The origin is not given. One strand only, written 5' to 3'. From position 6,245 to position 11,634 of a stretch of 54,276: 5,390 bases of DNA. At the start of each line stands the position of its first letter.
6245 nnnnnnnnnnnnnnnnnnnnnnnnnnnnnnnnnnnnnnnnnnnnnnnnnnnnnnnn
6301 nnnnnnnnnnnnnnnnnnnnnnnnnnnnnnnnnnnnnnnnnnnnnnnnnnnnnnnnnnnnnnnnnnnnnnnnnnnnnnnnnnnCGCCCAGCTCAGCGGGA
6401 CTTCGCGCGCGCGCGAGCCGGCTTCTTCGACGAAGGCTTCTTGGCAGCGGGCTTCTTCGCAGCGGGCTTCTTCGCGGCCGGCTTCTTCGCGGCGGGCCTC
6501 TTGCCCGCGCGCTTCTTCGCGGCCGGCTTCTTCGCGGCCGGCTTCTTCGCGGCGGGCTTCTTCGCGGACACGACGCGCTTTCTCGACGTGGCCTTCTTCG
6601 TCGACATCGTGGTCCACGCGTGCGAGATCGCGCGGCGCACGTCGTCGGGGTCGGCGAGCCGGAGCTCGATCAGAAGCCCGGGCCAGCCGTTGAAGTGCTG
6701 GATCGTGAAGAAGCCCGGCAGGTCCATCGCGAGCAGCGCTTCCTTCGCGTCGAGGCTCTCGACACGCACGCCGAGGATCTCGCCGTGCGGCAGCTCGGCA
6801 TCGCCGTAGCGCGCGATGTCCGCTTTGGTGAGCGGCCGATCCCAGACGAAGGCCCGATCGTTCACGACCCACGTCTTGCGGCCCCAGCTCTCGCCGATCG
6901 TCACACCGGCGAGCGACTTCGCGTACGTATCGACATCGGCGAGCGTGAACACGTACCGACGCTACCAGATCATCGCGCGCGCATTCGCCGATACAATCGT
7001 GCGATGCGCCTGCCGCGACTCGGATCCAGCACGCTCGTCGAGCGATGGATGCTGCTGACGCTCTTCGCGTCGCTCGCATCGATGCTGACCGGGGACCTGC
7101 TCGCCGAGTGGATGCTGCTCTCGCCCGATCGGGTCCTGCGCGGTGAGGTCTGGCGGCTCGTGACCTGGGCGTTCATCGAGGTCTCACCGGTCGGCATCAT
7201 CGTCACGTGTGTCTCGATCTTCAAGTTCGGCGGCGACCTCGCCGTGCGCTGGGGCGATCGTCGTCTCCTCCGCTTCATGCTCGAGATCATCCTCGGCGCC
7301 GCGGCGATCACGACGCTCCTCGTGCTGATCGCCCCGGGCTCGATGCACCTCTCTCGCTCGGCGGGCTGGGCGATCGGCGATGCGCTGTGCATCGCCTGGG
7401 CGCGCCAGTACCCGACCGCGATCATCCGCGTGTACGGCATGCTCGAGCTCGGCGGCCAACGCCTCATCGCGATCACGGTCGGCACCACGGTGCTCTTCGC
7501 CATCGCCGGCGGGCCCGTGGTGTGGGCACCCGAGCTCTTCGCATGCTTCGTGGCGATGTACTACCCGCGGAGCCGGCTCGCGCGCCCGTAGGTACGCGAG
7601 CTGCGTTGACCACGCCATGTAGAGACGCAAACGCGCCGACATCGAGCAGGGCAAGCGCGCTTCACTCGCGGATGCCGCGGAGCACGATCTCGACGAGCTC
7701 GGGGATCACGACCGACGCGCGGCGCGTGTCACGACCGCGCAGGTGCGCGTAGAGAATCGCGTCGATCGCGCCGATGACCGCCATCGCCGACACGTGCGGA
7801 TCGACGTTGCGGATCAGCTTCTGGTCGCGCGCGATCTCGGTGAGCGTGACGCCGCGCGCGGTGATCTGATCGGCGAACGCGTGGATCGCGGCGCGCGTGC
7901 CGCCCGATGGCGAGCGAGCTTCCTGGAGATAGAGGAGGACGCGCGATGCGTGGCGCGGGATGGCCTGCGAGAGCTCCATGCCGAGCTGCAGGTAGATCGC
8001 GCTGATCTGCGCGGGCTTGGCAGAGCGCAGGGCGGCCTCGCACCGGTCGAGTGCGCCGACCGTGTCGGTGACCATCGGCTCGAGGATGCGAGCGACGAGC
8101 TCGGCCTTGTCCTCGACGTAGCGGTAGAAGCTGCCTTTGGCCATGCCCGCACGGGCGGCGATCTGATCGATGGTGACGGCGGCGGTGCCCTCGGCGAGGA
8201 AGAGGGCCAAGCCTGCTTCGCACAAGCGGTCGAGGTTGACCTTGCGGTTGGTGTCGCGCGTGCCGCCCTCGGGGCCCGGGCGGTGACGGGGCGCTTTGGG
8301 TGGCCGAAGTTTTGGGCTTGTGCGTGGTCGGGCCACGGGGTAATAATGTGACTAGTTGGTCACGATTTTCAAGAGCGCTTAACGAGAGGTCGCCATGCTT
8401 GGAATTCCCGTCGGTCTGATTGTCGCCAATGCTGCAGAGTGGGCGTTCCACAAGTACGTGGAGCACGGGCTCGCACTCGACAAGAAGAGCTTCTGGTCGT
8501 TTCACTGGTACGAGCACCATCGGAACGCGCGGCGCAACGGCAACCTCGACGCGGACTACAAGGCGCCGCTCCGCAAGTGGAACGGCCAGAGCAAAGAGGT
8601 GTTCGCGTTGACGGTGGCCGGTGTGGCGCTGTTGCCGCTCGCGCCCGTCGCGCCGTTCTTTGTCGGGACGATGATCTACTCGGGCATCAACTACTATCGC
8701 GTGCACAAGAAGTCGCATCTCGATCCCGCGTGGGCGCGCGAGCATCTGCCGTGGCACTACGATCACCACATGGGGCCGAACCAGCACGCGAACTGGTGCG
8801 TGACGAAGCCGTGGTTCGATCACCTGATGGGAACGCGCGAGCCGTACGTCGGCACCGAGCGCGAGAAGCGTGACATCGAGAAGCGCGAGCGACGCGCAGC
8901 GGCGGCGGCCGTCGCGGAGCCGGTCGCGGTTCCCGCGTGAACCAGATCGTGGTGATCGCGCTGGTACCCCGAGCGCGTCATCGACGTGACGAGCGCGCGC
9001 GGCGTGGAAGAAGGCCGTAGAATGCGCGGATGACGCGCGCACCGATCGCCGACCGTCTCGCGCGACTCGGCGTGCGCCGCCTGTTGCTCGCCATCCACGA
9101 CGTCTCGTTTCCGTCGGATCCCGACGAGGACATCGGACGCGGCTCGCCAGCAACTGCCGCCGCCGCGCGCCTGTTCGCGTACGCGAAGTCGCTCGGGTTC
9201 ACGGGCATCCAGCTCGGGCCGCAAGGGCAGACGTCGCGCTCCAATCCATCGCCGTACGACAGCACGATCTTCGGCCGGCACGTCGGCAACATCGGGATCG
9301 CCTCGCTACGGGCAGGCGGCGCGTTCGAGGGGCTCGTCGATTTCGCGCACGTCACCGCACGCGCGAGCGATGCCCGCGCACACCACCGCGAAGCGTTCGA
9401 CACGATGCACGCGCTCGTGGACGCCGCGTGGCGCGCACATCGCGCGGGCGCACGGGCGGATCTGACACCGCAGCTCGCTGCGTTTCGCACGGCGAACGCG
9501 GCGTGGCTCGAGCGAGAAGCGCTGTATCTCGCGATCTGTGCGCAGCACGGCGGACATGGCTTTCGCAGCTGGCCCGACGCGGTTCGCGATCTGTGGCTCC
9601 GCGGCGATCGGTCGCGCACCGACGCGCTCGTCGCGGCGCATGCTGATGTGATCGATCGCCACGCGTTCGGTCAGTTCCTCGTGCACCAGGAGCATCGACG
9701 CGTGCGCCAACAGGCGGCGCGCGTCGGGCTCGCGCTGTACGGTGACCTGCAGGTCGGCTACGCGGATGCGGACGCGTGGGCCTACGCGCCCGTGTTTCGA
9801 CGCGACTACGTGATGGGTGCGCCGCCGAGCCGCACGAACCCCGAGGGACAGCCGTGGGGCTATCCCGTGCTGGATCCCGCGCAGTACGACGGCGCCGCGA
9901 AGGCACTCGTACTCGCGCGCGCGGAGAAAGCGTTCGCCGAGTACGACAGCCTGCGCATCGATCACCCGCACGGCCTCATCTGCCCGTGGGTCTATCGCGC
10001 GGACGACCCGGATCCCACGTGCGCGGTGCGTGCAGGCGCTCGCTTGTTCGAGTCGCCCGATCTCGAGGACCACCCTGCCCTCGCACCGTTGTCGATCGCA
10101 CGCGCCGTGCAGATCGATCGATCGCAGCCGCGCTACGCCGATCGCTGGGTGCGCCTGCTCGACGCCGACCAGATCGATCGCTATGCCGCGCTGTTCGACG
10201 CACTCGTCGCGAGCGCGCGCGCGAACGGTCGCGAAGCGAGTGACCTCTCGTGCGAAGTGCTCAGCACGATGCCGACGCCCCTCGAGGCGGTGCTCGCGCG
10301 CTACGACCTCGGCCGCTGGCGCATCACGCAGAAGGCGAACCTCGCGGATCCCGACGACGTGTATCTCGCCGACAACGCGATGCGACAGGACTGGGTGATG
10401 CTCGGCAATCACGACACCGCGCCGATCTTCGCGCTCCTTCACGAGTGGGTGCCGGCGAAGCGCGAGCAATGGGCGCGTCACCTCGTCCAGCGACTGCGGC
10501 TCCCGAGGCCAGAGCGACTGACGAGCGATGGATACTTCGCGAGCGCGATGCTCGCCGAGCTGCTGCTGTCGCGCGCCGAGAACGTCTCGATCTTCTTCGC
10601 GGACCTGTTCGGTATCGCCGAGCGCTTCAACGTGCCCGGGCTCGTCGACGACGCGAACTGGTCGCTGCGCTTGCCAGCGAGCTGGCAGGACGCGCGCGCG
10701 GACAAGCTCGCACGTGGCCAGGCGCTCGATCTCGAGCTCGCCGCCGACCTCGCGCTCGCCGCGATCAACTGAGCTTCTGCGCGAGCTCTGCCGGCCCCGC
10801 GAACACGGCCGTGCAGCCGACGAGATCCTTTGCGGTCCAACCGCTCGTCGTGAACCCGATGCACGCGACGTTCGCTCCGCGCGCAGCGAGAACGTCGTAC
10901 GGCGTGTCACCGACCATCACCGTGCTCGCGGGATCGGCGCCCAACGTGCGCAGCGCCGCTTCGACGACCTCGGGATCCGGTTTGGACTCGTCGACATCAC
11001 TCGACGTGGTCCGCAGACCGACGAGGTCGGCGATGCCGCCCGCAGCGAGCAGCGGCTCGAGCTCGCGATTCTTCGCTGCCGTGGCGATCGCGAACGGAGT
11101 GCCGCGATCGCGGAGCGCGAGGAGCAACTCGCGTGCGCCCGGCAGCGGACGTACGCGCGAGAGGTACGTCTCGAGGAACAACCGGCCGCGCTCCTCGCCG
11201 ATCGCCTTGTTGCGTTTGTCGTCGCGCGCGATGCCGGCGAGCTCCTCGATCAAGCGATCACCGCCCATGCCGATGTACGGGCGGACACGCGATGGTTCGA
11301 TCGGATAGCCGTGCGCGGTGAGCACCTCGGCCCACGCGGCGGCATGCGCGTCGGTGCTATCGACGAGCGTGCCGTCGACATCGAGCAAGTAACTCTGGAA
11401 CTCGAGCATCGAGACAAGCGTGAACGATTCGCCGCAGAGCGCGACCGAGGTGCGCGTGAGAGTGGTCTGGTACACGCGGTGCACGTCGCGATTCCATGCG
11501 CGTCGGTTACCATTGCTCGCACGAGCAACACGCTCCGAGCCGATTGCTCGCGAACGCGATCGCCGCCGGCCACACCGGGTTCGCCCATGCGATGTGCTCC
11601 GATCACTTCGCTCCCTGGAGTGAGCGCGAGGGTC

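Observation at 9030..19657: GlgE-pathway alpha-glucan cluster (glgE-treS/mak-glgB with ATGA start/stop overlaps) flanked by malQ, a HAD phosphatase and an Fgd-like LLM oxidoreductase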

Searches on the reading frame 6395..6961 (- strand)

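Call 73: search_protein_families(library=pfam, proteins=[window:6395-6961:-], max_evalue=0.0001)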
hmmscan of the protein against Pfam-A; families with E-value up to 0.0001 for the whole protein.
window:6395-6961:- (189 aa): 1 family
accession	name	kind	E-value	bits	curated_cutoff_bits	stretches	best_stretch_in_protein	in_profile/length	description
PF07382.16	HC2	-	4.2e-06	27.4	40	1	123-183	83-142/194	Histone H1-like nucleoprotein HC2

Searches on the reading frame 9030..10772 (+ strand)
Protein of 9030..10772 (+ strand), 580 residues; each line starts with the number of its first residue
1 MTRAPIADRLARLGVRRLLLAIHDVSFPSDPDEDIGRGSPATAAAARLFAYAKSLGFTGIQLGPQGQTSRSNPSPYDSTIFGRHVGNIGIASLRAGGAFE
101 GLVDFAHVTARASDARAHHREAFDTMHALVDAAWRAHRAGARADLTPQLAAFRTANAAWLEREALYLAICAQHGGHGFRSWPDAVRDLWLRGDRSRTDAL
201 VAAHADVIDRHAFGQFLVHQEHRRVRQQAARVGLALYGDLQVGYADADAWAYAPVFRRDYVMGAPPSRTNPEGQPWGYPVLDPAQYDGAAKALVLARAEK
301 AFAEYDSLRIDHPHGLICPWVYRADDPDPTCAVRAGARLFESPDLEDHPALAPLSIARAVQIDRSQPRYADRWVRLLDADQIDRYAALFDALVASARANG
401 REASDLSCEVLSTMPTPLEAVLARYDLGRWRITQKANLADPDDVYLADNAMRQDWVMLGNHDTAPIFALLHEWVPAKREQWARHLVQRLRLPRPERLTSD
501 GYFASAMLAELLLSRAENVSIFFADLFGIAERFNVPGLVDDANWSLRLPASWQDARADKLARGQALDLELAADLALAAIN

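Call 3: search_protein_families(library=pfam, proteins=[window:9030-10772:+])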
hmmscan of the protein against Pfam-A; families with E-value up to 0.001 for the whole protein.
window:9030-10772:+ (580 aa): 1 family
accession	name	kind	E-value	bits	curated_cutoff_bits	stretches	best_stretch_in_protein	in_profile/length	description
PF02446.23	Glyco_hydro_77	-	1.6e-47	162.9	25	1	26-549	5-460/465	4-alpha-glucanotransferase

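Call 4: search_protein_families(library=ncbifam, proteins=[window:9030-10772:+])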
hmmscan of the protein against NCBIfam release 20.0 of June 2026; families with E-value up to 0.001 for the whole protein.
window:9030-10772:+ (580 aa): 8 families
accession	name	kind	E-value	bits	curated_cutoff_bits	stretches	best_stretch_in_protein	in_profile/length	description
NF011081.0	PRK14508.1-4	equivalog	1.1e-34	119.7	556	2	46-325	49-326/529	4-alpha-glucanotransferase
NF011080.0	PRK14508.1-3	subfamily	1.5e-32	112.9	477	2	44-327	28-313/496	4-alpha-glucanotransferase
NF011077.0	PRK14507.1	equivalog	8e-21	73.2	2148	1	117-317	279-487/1693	malto-oligosyltrehalose synthase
NF011079.0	PRK14508.1-2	subfamily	1.6e-18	66.5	555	1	146-325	134-316/506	4-alpha-glucanotransferase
NF011078.0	PRK14508.1-1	subfamily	2.8e-17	62.7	776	1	61-326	44-311/503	4-alpha-glucanotransferase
NF011083.0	PRK14510.1-2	equivalog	2.2e-16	58.6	1322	1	149-320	839-1014/1186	bifunctional glycogen debranching protein GlgX/4-alpha-glucanotransferase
NF008274.0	PRK11052.1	equivalog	1e-14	54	806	1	132-320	265-459/695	4-alpha-glucanotransferase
TIGR00217.1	malQ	equivalog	1.4e-14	53.8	205.65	1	134-320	167-360/587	4-alpha-glucanotransferase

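Call 80: search_solved_structures(query=window:9030-10769:+, max_evalue=1e-10)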
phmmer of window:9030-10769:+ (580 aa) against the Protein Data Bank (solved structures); distinct sequences matched with E-value up to 1e-10: 12.
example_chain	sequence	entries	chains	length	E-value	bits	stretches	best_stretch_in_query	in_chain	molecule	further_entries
9lpw_D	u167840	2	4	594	3.5e-17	65.7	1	62-326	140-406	4-alpha-glucanotransferase DPE1, chloroplastic/amyloplastic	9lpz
1x1n_A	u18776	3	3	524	5.1e-17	65.1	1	17-325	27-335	4-alpha-glucanotransferase | 4-alpha-glucanotransferase, chloroplastic/amyloplastic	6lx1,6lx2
7cov_A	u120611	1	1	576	7.6e-17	64.6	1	17-325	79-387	4-alpha-glucanotransferase, chloroplastic/amyloplastic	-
2owc_A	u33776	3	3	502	9.3e-17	64.3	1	52-329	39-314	4-alpha-glucanotransferase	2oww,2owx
2x1i_A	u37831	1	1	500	3.3e-16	62.5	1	51-328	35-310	4-ALPHA-GLUCANOTRANSFERASE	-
9m80_C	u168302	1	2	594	4.9e-16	61.9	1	62-326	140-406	4-alpha-glucanotransferase DPE1, chloroplastic/amyloplastic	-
1cwy_A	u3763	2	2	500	8.6e-16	61.1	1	53-329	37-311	AMYLOMALTASE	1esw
1fp8_A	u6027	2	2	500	9.2e-16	61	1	53-329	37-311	4-ALPHA-GLUCANOTRANSFERASE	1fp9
5jiw_A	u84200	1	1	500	1.2e-15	60.6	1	53-329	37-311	4-alpha-glucanotransferase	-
9u5l_A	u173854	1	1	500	1.4e-15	60.4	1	52-329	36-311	4-alpha-glucanotransferase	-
5cpq_A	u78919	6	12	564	2.1e-14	56.6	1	142-322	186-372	4-alpha-glucanotransferase DPE1, chloroplastic/amyloplastic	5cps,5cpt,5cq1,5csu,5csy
1tz7_A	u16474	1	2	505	2.8e-11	46.2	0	46-321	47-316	4-alpha-glucanotransferase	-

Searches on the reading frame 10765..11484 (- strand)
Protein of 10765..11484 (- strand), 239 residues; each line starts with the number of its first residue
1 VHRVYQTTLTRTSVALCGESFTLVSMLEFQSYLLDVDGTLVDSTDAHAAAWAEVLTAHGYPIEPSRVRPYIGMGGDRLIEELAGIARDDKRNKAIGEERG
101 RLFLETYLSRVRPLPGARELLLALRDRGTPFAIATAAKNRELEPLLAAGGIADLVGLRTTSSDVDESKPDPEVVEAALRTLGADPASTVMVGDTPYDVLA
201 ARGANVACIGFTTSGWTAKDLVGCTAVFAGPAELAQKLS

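Call 21: search_protein_families(library=ncbifam, proteins=[window:10765-11484:-, window:10765-11409:-], max_evalue=1e-10)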
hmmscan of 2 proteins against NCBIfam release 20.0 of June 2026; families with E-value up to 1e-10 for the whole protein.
window:10765-11484:- (239 aa): 19 families
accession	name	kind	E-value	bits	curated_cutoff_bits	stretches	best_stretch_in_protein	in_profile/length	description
NF009695.0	PRK13222.1-2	equivalog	6.9e-25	87.9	225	1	27-212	4-194/226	phosphoglycolate phosphatase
TIGR01449.2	PGP_bact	equivalog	2.2e-24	86.2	180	1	33-218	2-193/213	phosphoglycolate phosphatase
NF009697.0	PRK13222.1-4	equivalog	3.8e-23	82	327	1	28-212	6-194/232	phosphoglycolate phosphatase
TIGR02009.1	PGMB-YQAB-SF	subfamily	6.8e-21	75.3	153.35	1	30-209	2-184/186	beta-phosphoglucomutase family hydrolase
TIGR01454.1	AHBA_synth_RP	hypoth_equivalog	1.4e-17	64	246.65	1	109-215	72-178/205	AHBA synthesis associated protein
NF053653.1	InDiPhoBT2121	equivalog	1.6e-17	63.8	245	1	31-225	3-202/216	inorganic diphosphatase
TIGR03351.1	PhnX-like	hypoth_equivalog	1.8e-17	64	218.9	1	34-235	6-216/220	phosphonatase-like hydrolase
NF009698.0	PRK13223.1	equivalog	7.5e-17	61.4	466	1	33-212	17-201/272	phosphoglycolate phosphatase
NF009804.0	PRK13288.1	equivalog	3.6e-16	59.3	218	1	30-219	4-186/215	pyrophosphatase PpaX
NF009694.0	PRK13222.1-1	equivalog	4.7e-16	58.9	415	0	115-213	114-212/252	phosphoglycolate phosphatase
TIGR02253.1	CTE7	subfamily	5.5e-16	59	169.75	1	34-209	7-192/221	TIGR02253 family HAD-type hydrolase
NF009696.0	PRK13222.1-3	equivalog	1.8e-14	54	359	1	29-206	3-181/223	N-acetylmuramic acid 6-phosphate phosphatase MupP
NF008000.0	PRK10725.1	equivalog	2.2e-14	54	215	1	29-209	5-183/188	fructose-1-phosphate/6-phosphogluconate phosphatase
TIGR01990.1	bPGM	equivalog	1.4e-13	51.3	189.4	1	30-210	2-185/187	beta-phosphoglucomutase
NF008610.0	PRK11587.1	equivalog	3.9e-12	46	282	1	28-209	2-179/219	sugar phosphatase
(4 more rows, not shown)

window:10765-11409:- (214 aa): 19 families
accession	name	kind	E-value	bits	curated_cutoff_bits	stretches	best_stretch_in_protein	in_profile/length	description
NF009695.0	PRK13222.1-2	equivalog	6.9e-25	87.8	225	1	4-187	6-194/226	phosphoglycolate phosphatase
TIGR01449.2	PGP_bact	equivalog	1.5e-24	86.7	180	1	8-194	2-194/213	phosphoglycolate phosphatase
NF009697.0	PRK13222.1-4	equivalog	3.8e-23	82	327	1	5-187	8-194/232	phosphoglycolate phosphatase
TIGR02009.1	PGMB-YQAB-SF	subfamily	4.8e-21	75.8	153.35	1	5-184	2-184/186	beta-phosphoglucomutase family hydrolase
TIGR01454.1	AHBA_synth_RP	hypoth_equivalog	9.4e-18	64.6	246.65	1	84-190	72-178/205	AHBA synthesis associated protein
NF053653.1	InDiPhoBT2121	equivalog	1.1e-17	64.4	245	1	6-201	3-203/216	inorganic diphosphatase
TIGR03351.1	PhnX-like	hypoth_equivalog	1.3e-17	64.6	218.9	1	9-210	6-216/220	phosphonatase-like hydrolase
NF009698.0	PRK13223.1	equivalog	6.1e-17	61.7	466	1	8-187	17-201/272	phosphoglycolate phosphatase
NF009804.0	PRK13288.1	equivalog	2.5e-16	59.8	218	1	5-194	4-186/215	pyrophosphatase PpaX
NF009694.0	PRK13222.1-1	equivalog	3.6e-16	59.2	415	0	90-188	114-212/252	phosphoglycolate phosphatase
TIGR02253.1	CTE7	subfamily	3.7e-16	59.6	169.75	1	8-184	6-192/221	TIGR02253 family HAD-type hydrolase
NF009696.0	PRK13222.1-3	equivalog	1.2e-14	54.5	359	1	4-181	3-181/223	N-acetylmuramic acid 6-phosphate phosphatase MupP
NF008000.0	PRK10725.1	equivalog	1.6e-14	54.5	215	1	4-184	5-183/188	fructose-1-phosphate/6-phosphogluconate phosphatase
TIGR01990.1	bPGM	equivalog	9.2e-14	51.8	189.4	1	5-185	2-185/187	beta-phosphoglucomutase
NF008610.0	PRK11587.1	equivalog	2.7e-12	46.5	282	1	3-184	2-179/219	sugar phosphatase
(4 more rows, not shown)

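Call 79: search_solved_structures(query=window:10768-11409:-, max_evalue=1e-8)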
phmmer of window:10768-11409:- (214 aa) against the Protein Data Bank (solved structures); distinct sequences matched with E-value up to 1e-8: 19.
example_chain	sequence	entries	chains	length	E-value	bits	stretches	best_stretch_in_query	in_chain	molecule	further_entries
3s6j_A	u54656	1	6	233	2.5e-21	79.8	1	6-211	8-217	Hydrolase, haloacid dehalogenase-like family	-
2hdo_A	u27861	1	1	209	3.6e-12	49.9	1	3-182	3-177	Phosphoglycolate phosphatase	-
2nyv_A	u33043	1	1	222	6e-12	49.1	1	6-180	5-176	Phosphoglycolate phosphatase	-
2yy6_A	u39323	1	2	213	7.2e-12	48.9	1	7-180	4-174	phosphoglycolate phosphatase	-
4g9b_A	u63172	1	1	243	2.8e-10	43.7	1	2-192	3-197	Beta-phosphoglucomutase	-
2hsz_A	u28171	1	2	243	3.5e-10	43.4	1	2-188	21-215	novel predicted phosphatase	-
3dv9_A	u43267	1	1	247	3.9e-10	43.2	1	3-188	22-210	beta-phosphoglucomutase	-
3qub_A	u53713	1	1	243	4.1e-10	43.2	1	5-195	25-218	INORGANIC PYROPHOSPHATASE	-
4ex6_A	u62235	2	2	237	5.7e-10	42.7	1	7-188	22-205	AlnB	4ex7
4eek_A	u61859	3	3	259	6e-10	42.6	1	4-191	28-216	Beta-phosphoglucomutase-related protein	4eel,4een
3quc_A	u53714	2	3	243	6.9e-10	42.4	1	5-195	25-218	INORGANIC PYROPHOSPHATASE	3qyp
3qu2_A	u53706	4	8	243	6.9e-10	42.4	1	5-195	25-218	INORGANIC PYROPHOSPHATASE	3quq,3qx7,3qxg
3r9k_A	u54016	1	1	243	7.2e-10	42.3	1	5-195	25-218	Putative beta-phosphoglucomutase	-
3kbb_A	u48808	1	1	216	7.9e-10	42.2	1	6-196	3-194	Phosphorylated carbohydrates phosphatase TM_1254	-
4uav_A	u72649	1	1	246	2.2e-09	40.8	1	71-203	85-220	Haloacid dehalogenase-like hydrolase domain-containing protein At3g48420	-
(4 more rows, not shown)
